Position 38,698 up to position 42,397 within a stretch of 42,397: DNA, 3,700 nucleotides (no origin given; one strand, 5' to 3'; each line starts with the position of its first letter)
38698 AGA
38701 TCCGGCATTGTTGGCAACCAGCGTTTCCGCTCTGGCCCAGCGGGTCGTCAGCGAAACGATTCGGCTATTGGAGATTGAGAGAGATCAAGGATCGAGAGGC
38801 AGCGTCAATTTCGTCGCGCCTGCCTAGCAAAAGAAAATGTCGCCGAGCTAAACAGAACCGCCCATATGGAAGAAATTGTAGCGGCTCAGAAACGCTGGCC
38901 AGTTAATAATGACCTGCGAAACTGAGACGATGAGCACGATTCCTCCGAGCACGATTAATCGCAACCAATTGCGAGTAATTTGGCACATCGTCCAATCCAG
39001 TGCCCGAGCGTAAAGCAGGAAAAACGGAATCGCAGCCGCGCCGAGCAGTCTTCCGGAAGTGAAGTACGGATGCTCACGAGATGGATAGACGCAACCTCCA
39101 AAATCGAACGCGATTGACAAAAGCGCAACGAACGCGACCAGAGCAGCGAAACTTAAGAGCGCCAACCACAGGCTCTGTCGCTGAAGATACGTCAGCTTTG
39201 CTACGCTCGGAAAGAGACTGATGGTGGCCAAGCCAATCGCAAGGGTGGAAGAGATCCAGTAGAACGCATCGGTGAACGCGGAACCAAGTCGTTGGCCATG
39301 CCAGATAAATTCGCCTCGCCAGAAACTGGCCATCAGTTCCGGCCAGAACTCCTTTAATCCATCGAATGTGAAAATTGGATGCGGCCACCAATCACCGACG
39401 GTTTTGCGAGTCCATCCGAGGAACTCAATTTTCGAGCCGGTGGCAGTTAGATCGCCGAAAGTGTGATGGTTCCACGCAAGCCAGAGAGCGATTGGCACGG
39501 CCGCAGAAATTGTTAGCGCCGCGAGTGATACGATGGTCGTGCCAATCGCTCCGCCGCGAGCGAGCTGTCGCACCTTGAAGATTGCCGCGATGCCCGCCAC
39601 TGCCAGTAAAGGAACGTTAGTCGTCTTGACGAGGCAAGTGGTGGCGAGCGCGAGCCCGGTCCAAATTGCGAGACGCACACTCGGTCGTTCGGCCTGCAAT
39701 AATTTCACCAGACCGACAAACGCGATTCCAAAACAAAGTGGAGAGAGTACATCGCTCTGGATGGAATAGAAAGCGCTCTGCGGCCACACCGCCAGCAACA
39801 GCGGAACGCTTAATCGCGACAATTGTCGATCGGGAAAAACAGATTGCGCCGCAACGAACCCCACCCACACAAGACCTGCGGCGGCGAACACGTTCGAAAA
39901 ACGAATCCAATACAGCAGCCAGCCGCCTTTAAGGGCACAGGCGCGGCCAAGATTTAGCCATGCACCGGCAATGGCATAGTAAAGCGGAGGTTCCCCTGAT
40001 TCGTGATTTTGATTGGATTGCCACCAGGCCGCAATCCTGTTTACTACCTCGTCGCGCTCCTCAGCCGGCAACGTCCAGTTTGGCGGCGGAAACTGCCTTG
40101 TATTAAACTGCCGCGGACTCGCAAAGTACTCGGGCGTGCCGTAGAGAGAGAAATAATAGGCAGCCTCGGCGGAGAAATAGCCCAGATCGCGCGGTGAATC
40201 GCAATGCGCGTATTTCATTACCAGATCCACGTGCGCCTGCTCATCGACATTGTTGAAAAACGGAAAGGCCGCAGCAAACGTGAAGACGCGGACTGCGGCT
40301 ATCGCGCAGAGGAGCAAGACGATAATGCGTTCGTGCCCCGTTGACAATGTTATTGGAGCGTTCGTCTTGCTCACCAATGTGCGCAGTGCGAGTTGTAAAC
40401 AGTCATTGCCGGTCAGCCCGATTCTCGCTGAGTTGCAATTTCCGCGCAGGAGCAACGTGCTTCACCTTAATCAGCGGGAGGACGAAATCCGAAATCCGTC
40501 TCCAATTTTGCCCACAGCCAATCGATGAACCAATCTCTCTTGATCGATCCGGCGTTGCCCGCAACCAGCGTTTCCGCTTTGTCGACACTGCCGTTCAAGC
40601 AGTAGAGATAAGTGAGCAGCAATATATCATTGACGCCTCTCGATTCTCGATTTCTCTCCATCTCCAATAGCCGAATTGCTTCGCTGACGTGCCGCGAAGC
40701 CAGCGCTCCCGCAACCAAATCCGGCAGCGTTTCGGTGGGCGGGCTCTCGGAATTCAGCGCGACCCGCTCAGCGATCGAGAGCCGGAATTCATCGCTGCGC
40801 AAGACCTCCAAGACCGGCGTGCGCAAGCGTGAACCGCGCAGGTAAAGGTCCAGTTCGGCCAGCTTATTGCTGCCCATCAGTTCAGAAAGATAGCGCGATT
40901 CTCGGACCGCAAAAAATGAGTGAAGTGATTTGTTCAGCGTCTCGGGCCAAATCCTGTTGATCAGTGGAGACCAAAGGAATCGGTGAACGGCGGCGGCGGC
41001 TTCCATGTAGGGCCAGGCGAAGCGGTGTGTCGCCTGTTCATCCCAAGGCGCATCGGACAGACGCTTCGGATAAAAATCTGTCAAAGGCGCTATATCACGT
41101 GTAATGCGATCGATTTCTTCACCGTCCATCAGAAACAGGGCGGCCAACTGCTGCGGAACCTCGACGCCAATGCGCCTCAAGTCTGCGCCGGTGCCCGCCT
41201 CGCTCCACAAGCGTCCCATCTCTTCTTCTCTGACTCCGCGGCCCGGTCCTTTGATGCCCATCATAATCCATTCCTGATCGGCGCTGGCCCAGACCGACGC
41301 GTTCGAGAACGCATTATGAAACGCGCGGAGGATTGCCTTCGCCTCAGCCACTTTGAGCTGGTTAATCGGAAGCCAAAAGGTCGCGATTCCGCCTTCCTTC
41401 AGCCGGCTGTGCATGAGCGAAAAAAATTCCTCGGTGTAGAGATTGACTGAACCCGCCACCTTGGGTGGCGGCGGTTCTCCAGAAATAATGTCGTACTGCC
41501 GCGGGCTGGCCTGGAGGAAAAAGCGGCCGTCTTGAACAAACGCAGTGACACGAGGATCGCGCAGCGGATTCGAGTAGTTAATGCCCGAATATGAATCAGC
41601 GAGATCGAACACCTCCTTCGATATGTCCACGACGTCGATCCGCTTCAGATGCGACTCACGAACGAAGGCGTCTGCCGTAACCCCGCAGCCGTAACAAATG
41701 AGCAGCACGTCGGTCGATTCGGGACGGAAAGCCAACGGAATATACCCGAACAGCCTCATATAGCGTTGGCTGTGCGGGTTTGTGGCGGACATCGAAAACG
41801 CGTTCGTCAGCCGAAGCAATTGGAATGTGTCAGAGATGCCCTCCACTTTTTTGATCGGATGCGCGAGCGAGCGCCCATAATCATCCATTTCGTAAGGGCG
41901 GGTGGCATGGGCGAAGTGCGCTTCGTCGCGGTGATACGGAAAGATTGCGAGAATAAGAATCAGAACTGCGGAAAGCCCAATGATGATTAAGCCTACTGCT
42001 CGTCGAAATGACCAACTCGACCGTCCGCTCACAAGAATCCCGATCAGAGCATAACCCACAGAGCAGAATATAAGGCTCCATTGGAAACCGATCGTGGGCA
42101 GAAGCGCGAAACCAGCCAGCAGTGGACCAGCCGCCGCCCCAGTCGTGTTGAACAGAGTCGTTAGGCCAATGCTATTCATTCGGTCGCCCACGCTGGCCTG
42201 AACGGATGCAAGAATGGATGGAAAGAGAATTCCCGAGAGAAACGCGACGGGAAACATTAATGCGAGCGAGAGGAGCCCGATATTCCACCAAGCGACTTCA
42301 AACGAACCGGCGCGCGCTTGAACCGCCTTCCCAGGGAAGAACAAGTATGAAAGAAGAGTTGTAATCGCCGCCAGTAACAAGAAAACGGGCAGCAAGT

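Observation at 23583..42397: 19-kb island dense in GT-C-like glycosyltransferases: candidate uncharacterised periplasmic glycosylation system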

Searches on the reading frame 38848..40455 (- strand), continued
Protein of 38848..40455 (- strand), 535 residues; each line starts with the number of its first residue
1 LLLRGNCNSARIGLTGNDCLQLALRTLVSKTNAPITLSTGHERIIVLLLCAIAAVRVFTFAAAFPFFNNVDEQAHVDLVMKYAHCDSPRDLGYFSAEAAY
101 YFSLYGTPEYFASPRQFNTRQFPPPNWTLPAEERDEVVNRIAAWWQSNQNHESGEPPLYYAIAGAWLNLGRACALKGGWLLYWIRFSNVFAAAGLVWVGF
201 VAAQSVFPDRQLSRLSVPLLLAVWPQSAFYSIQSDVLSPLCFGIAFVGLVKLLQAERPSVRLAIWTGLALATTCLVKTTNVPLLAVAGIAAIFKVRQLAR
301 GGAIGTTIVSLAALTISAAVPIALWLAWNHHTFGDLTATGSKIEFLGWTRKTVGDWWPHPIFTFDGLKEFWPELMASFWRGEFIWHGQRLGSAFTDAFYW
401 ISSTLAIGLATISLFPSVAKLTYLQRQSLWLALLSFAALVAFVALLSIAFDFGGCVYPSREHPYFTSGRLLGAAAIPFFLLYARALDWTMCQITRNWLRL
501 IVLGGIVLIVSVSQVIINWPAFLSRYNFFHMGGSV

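Call 61: fold_search(model_id=the predicted structure, library=pdb)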
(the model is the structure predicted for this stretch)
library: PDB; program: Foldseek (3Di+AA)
matches with E <= 10: 219; with E <= 0.001: 0
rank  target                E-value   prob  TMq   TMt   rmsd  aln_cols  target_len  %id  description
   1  9dm5                  2.5e-02  0.97  0.24  0.30  15.2       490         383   14  Product-Bound mannosyltransferase PimE (released 2025-06-25)
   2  9e61_A                6.6e-02  0.99  0.25  0.20  10.5       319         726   14  Cryo-EM structure of Saccharomyces cerevisiae Pmt4 apo form (released 2025-10-15)
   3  9e6i_B                6.8e-02  0.99  0.25  0.20  10.5       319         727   14  Cryo-EM structure of Saccharomyces cerevisiae Pmt4-Ccw5 complex (released 2025-10-15)
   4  9e61_B                7.1e-02  0.99  0.25  0.20  10.5       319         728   14  Cryo-EM structure of Saccharomyces cerevisiae Pmt4 apo form (released 2025-10-15)
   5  9s6r_A                8.0e-02  0.94  0.29  0.36  13.0       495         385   12  Ternary cryo-EM structure of yeast ALG3 with Dol25-PP-GlcNAc2Man5, Dol25-P-Man, and Fab (released 2026-03-18)
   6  6p25_B                1.6e-01  0.98  0.27  0.22  10.7       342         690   12  Structure of S. cerevisiae protein O-mannosyltransferase Pmt1-Pmt2 complex bound to the sugar donor and a peptide acce (released 2019-07-10)
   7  9dlh                  2.1e-01  0.75  0.26  0.24  13.9       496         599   11  donor substrate analog-bound AftB (released 2025-06-25)
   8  5ezm                  2.2e-01  0.85  0.28  0.27  12.1       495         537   13  Crystal Structure of ArnT from Cupriavidus metallidurans in the apo state (released 2016-02-17)
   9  7bwr_A                2.3e-01  0.77  0.26  0.16  17.2       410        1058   15  Mycobacterium smegmatis arabinosyltransferase complex EmbB2-AcpM2 in substrate DPA bound asymmetric "active state" (released 2020-05-27)
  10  8if8_B                2.4e-01  0.89  0.32  0.29  15.3       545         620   16  Arabinosyltransferase AftA (released 2023-05-31)
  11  5f15                  2.5e-01  0.66  0.26  0.26  22.6       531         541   13  Crystal Structure of ArnT from Cupriavidus metallidurans bound to Undecaprenyl phosphate (released 2016-02-17)
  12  6p25_A                3.5e-01  0.94  0.26  0.21  10.7       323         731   16  Structure of S. cerevisiae protein O-mannosyltransferase Pmt1-Pmt2 complex bound to the sugar donor and a peptide acce (released 2019-07-10)
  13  7zlg_A                4.6e-01  0.35  0.24  0.22  17.7       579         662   14  Cryo-EM structure of C-mannosyltransferase CeDPY19, in complex with acceptor peptide and bound to CMT2-Fab and anti-Fa (released 2023-01-11)
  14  9s6t_A                5.0e-01  0.66  0.26  0.28  18.0       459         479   10  Ternary cryo-EM structure of chicken ALG12 with Dol25-PP-GlcNAc2Man7, Dol25-P-Man, and Fab (released 2026-03-18)
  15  8w89_R                5.2e-01  0.18  0.13  0.19  19.7       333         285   12  Cryo-EM structure of the PEA-bound TAAR1-Gs complex (released 2023-11-22)
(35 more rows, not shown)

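Call 66: search_protein_families(library=pfam, proteins=[L011:8442-10010:+, L018:8424-10010:+, L011:7572-8264:+, L032:6905-7693:+], max_evalue=0.01)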
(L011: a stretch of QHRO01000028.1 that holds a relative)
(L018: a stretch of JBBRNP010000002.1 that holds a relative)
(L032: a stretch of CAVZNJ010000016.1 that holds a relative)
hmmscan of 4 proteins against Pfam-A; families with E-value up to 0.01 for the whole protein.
L011:8442-10010:+ (522 aa): 1 family
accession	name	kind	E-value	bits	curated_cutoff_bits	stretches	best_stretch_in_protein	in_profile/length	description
PF13231.12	PMT_2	-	0.00067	20.3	26.1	1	66-210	7-150/160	Dolichyl-phosphate-mannose-protein mannosyltransferase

L018:8424-10010:+ (528 aa): 2 families
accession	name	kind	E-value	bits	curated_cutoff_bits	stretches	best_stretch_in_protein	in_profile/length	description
PF13231.12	PMT_2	-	0.00017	22.2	26.1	1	69-221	7-160/160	Dolichyl-phosphate-mannose-protein mannosyltransferase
PF25041.1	UFL1_C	-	0.0074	16.5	24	0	404-428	34-58/112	E3 UFM1-protein ligase 1 C-terminal domain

L011:7572-8264:+ (230 aa): 4 families
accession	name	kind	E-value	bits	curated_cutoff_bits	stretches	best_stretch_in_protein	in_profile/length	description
PF00535.33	Glycos_transf_2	-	9.4e-33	113.9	23.3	1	5-161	1-159/168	Glycosyl transferase family 2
PF13641.12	Glyco_tranf_2_3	-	5.9e-12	46.5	27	1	4-154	3-147/230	Glycosyltransferase like family 2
PF10111.15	Glyco_tranf_2_2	-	3.1e-05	24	27.3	1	5-103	1-103/276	Glycosyltransferase like family 2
PF13704.12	Glyco_tranf_2_4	-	0.0025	18.7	27.5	1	12-68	2-53/98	Glycosyl transferase family 2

L032:6905-7693:+ (262 aa): 2 families
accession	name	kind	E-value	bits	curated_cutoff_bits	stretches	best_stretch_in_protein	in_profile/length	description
PF00535.33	Glycos_transf_2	-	2.8e-28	99.4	23.3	1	17-184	2-164/168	Glycosyl transferase family 2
PF13641.12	Glyco_tranf_2_3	-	1e-10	42.5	27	1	13-124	1-112/230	Glycosyltransferase like family 2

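Call 67: search_protein_families(library=ncbifam, proteins=[L011:7572-8264:+, L045:13193-13951:+, L061:6310-7314:-, L011:8442-10010:+], max_evalue=0.001)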
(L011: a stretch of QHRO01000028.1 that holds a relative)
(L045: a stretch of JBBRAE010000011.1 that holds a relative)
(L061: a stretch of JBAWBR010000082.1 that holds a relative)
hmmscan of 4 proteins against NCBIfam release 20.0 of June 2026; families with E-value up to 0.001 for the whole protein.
L011:7572-8264:+ (230 aa): 24 families
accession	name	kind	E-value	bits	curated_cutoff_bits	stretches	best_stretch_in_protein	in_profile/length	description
TIGR04182.1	glyco_TIGR04182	equivalog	6.4e-37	127.5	325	1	3-226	1-217/293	S-layer glycoprotein N-glycosyltransferase AglJ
NF058614.1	PPMAGASynPpgS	equivalog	2.1e-21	76.4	370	1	4-199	2-195/226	polyprenyl-phospho-N-acetylgalactosaminyl synthase PpgS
NF041391.1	DPhHxTase_Halo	equivalog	1.7e-18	66.4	375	1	10-206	3-189/213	dolichyl-phosphate hexose transferase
NF047588.1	GlcsyltransPgfSStrep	equivalog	5.9e-17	61.8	500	1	2-169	1-167/308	glycosyltransferase PgfS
TIGR03937.1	PgaC_IcaA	equivalog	7.9e-17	61.3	422.3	1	3-92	46-136/407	poly-beta-1,6-N-acetyl-D-glucosamine synthase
NF010496.0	PRK13915.1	equivalog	1.6e-16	60.3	262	1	2-110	31-146/307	glucosyl-3-phosphoglycerate synthase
NF007482.0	PRK10073.1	equivalog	3e-16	59.3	423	1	2-114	6-118/334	glycosyltransferase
NF007986.1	PRK10714.1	equivalog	5.7e-16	58.4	529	1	3-169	7-172/316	undecaprenyl-phosphate 4-deoxy-4-formamido-L-arabinose transferase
NF041875.1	EPS_EpsD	equivalog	6e-15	55.5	370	1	4-116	1-114/325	exopolysaccharide biosynthesis glycosyltransferase EpsD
TIGR04283.1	glyco_like_mftF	equivalog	6.8e-15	55.3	182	1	4-132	1-124/221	TIGR04283 family arsenosugar biosynthesis glycosyltransferase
NF047683.1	TeichurnBiosyTuaG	equivalog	1.7e-13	50.8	400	1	3-106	7-111/252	teichuronic acid biosynthesis protein TuaG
TIGR03965.1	mycofact_glyco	equivalog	2.2e-12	46.6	280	1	3-107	75-180/467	mycofactocin biosynthesis glycosyltransferase MftF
NF045692.1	OglycostaseCruG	equivalog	2.7e-09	36.4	600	1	3-114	42-160/386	2'-O-glycosyltransferase CruG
NF053739.1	GlytfEpsEBac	equivalog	3.4e-09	36.1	450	1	3-91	2-92/265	glycosyltransferase EpsE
NF050050.1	ProtGlycPglI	equivalog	9.5e-08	31.8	500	1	3-96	3-98/306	GalNAc(5)-diNAcBac-PP-undecaprenol beta-1,3-glucosyltransferase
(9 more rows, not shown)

L045:13193-13951:+ (252 aa): 16 families
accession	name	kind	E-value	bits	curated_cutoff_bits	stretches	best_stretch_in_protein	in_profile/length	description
TIGR04182.1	glyco_TIGR04182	equivalog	4e-18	65.8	325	1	6-227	1-210/293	S-layer glycoprotein N-glycosyltransferase AglJ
NF041391.1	DPhHxTase_Halo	equivalog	9.5e-14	50.9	375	1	11-201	1-178/213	dolichyl-phosphate hexose transferase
NF058614.1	PPMAGASynPpgS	equivalog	6.3e-13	48.7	370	1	7-201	2-191/226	polyprenyl-phospho-N-acetylgalactosaminyl synthase PpgS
NF047588.1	GlcsyltransPgfSStrep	equivalog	2.7e-10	40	500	1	6-194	2-186/308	glycosyltransferase PgfS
NF010496.0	PRK13915.1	equivalog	6.4e-10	38.6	262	1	4-106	30-139/307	glucosyl-3-phosphoglycerate synthase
NF007986.1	PRK10714.1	equivalog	1.5e-07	30.8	529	1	5-172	6-171/316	undecaprenyl-phosphate 4-deoxy-4-formamido-L-arabinose transferase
TIGR04283.1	glyco_like_mftF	equivalog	1.7e-07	31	182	1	9-109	3-97/221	TIGR04283 family arsenosugar biosynthesis glycosyltransferase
TIGR03469.1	HpnB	hypoth_equivalog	2e-05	23.8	379.25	1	6-60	45-100/386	hopene-associated glycosyltransferase HpnB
NF041875.1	EPS_EpsD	equivalog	2.6e-05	23.8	370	1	8-140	2-133/325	exopolysaccharide biosynthesis glycosyltransferase EpsD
NF007482.0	PRK10073.1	equivalog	4.9e-05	22.5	423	1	4-103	5-104/334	glycosyltransferase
NF047683.1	TeichurnBiosyTuaG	equivalog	5e-05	23.1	400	1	4-55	5-56/252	teichuronic acid biosynthesis protein TuaG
NF041865.1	EpsU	equivalog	7.6e-05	21.9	700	1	5-112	39-150/394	exopolysaccharide biosynthesis GT2 family glycosyltransferase EpsU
NF053739.1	GlytfEpsEBac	equivalog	0.00015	20.8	450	1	6-54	2-50/265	glycosyltransferase EpsE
TIGR03937.1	PgaC_IcaA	equivalog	0.00047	19.2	422.3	1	5-68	45-112/407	poly-beta-1,6-N-acetyl-D-glucosamine synthase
NF038299.1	EPS_HpsN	equivalog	0.00048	19.2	425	1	6-129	2-126/317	hormogonium polysaccharide biosynthesis glycosyltransferase HpsN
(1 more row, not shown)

L061:6310-7314:- (334 aa): 22 families
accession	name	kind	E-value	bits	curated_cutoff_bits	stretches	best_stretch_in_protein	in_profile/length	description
NF007986.1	PRK10714.1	equivalog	2.9e-58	197.4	529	1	9-326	4-315/316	undecaprenyl-phosphate 4-deoxy-4-formamido-L-arabinose transferase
NF047588.1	GlcsyltransPgfSStrep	equivalog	1.6e-50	172.1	500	1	12-320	2-303/308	glycosyltransferase PgfS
TIGR04182.1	glyco_TIGR04182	equivalog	9.5e-21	74.4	325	1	14-311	3-289/293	S-layer glycoprotein N-glycosyltransferase AglJ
TIGR03937.1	PgaC_IcaA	equivalog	3.9e-16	59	422.3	1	11-111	45-142/407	poly-beta-1,6-N-acetyl-D-glucosamine synthase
NF047683.1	TeichurnBiosyTuaG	equivalog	7.2e-12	45.5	400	1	12-108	7-100/252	teichuronic acid biosynthesis protein TuaG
TIGR03965.1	mycofact_glyco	equivalog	5e-11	42.1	280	1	13-107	76-167/467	mycofactocin biosynthesis glycosyltransferase MftF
NF041391.1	DPhHxTase_Halo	equivalog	1.8e-10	40.2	375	1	21-177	5-153/213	dolichyl-phosphate hexose transferase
NF058614.1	PPMAGASynPpgS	equivalog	2.9e-10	40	370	1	15-174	4-162/226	polyprenyl-phospho-N-acetylgalactosaminyl synthase PpgS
NF041875.1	EPS_EpsD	equivalog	5.3e-10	39.2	370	1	14-110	2-95/325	exopolysaccharide biosynthesis glycosyltransferase EpsD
NF007482.0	PRK10073.1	equivalog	9.8e-10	37.9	423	1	6-107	1-98/334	glycosyltransferase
TIGR04283.1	glyco_like_mftF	equivalog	2.9e-09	36.8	182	1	14-107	2-85/221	TIGR04283 family arsenosugar biosynthesis glycosyltransferase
NF045692.1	OglycostaseCruG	equivalog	1.1e-08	34.4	600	1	10-127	40-161/386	2'-O-glycosyltransferase CruG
NF050050.1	ProtGlycPglI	equivalog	4.4e-08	32.8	500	1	13-126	4-115/306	GalNAc(5)-diNAcBac-PP-undecaprenol beta-1,3-glucosyltransferase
NF053739.1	GlytfEpsEBac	equivalog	5.1e-07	28.9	450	1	12-104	2-92/265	glycosyltransferase EpsE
NF050819.1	PolSacchBiosHfsG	equivalog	9.1e-07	28.3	500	1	12-111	13-108/302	polysaccharide biosynthesis protein HfsG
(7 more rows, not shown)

L011:8442-10010:+ (522 aa): 0 families

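Call 88: find_encoding_contigs(protein=P0121, flank=5000, max_places=3)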
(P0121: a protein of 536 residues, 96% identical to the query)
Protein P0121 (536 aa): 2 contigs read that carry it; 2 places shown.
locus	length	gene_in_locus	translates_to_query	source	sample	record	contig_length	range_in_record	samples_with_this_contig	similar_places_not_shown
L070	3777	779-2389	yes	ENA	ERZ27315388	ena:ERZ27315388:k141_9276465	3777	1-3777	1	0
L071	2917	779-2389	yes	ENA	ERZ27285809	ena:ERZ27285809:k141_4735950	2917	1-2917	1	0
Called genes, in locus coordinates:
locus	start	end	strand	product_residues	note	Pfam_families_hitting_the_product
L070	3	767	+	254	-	?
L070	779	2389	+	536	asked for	PF09913:DUF2142 (weak)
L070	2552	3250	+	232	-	PF13489:Methyltransf_23, PF13847:Methyltransf_31 (weak), PF08241:Methyltransf_11, PF08242:Methyltransf_12, PF13649:Methyltransf_25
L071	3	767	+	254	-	?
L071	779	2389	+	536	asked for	PF09913:DUF2142 (weak)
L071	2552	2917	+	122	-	?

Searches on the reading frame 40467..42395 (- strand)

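Call 4: search_protein_families(library=pfam, proteins=[window:40467-42395:-], max_evalue=0.01)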
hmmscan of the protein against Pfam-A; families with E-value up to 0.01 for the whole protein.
window:40467-42395:- (642 aa): 1 family
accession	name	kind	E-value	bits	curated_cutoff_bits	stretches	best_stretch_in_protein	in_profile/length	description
PF01564.23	Spermine_synth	-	6.1e-12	45.9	22.9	1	211-365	3-155/186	Spermine/spermidine synthase domain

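Call 5: search_protein_families(library=ncbifam, proteins=[window:40467-42395:-], max_evalue=0.01)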
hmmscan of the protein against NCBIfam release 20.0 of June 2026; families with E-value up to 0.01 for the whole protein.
window:40467-42395:- (642 aa): 6 families
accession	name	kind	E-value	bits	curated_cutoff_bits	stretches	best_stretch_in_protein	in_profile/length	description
NF002010.0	PRK00811.1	equivalog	3.7e-17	62.5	260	1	209-369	61-220/287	polyamine aminopropyltransferase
NF002956.0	PRK03612.1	equivalog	9e-17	60.7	472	1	25-338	107-413/522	polyamine aminopropyltransferase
TIGR00417.1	speE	equivalog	2.6e-15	56.4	249.55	1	205-369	51-213/271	spermidine synthase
NF037959.1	MFS_SpdSyn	subfamily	2.7e-15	56.1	40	1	4-374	61-417/480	fused MFS/spermidine synthase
NF002435.0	PRK01581.1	equivalog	2.6e-09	36.7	537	1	229-337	153-263/374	polyamine aminopropyltransferase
TIGR03533.1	L3_gln_methyl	equivalog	0.009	15.4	229.7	0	226-309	121-198/284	50S ribosomal protein L3 N(5)-glutamine methyltransferase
